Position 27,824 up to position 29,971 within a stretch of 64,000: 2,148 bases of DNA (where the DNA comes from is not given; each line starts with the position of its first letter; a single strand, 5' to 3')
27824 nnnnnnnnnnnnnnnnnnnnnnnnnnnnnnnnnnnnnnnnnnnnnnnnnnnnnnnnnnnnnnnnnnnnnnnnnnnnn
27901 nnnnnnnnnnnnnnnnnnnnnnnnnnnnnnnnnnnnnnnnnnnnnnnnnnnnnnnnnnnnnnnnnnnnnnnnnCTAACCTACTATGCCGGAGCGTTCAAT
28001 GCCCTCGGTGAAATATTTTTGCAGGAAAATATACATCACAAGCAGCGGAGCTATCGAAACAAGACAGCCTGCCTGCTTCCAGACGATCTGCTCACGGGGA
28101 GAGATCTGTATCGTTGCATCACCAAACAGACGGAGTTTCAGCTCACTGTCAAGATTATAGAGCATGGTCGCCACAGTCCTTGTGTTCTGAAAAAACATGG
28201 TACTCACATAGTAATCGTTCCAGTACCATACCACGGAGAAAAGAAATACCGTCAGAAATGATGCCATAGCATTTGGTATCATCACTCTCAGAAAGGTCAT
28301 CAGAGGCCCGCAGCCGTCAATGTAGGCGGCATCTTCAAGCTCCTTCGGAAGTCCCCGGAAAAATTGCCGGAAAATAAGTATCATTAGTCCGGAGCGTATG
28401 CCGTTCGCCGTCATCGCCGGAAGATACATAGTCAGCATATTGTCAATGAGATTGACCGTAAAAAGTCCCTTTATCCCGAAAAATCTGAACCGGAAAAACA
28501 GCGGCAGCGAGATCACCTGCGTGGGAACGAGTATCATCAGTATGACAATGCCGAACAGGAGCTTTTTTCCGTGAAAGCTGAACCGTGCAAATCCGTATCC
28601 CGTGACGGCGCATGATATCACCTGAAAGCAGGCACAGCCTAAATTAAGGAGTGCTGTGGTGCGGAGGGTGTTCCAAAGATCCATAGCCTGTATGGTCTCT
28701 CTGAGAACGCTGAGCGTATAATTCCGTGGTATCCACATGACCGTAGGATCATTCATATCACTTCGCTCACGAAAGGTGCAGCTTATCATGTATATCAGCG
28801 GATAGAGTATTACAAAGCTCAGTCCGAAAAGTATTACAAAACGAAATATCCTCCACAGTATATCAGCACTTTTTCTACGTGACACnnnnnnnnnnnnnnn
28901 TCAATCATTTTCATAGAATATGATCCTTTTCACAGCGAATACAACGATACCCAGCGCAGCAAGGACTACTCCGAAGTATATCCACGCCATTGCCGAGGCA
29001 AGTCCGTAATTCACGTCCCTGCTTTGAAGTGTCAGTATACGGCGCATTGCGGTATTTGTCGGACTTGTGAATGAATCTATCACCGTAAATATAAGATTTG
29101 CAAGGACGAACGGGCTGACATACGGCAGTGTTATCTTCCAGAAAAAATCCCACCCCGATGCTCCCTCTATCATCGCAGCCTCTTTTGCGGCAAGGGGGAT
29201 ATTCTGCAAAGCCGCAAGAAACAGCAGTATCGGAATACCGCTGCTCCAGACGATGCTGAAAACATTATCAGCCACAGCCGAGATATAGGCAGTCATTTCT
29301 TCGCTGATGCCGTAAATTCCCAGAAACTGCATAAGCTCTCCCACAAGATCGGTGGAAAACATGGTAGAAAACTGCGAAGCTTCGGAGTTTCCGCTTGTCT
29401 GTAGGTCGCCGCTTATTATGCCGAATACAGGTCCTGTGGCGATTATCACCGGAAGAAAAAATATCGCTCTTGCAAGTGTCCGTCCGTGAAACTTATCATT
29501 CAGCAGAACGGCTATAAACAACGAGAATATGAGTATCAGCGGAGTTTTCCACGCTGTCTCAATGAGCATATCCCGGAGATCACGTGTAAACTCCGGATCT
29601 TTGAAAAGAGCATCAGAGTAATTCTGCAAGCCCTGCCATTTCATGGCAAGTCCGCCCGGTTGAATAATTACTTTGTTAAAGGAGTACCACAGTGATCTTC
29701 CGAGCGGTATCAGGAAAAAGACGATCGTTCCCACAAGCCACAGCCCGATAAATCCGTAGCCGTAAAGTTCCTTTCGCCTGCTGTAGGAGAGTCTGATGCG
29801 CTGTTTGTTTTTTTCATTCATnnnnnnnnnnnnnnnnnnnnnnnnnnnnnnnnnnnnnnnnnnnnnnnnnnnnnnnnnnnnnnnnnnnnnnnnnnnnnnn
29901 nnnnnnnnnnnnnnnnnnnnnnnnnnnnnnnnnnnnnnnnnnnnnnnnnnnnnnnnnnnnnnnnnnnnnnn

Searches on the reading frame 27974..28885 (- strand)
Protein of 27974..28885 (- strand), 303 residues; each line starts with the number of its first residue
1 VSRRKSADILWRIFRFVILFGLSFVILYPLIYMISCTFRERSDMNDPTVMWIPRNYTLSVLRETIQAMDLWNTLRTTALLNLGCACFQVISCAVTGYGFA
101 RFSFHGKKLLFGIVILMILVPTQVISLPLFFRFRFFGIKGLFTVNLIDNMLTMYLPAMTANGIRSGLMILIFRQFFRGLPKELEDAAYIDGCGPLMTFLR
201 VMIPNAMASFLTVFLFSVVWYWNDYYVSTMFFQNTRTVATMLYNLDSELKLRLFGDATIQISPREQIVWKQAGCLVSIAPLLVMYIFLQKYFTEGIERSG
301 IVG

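Call 10: search_protein_families(library=pfam, proteins=[window:27974-28885:-])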
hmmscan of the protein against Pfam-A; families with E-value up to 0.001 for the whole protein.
window:27974-28885:- (303 aa): 1 family
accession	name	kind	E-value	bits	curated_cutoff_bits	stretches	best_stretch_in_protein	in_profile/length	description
PF00528.27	BPD_transp_1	-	1.9e-15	57.5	26.4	1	95-294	4-180/184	Binding-protein-dependent transport system inner membrane component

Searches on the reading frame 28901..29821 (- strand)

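Call 10: search_protein_families(library=pfam, proteins=[window:28901-29821:-])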
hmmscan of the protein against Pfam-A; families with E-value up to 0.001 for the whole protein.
window:28901-29821:- (306 aa): 1 family
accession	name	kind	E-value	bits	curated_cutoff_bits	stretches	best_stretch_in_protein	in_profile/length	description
PF00528.27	BPD_transp_1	-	0.0003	21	26.4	1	82-299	19-171/184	Binding-protein-dependent transport system inner membrane component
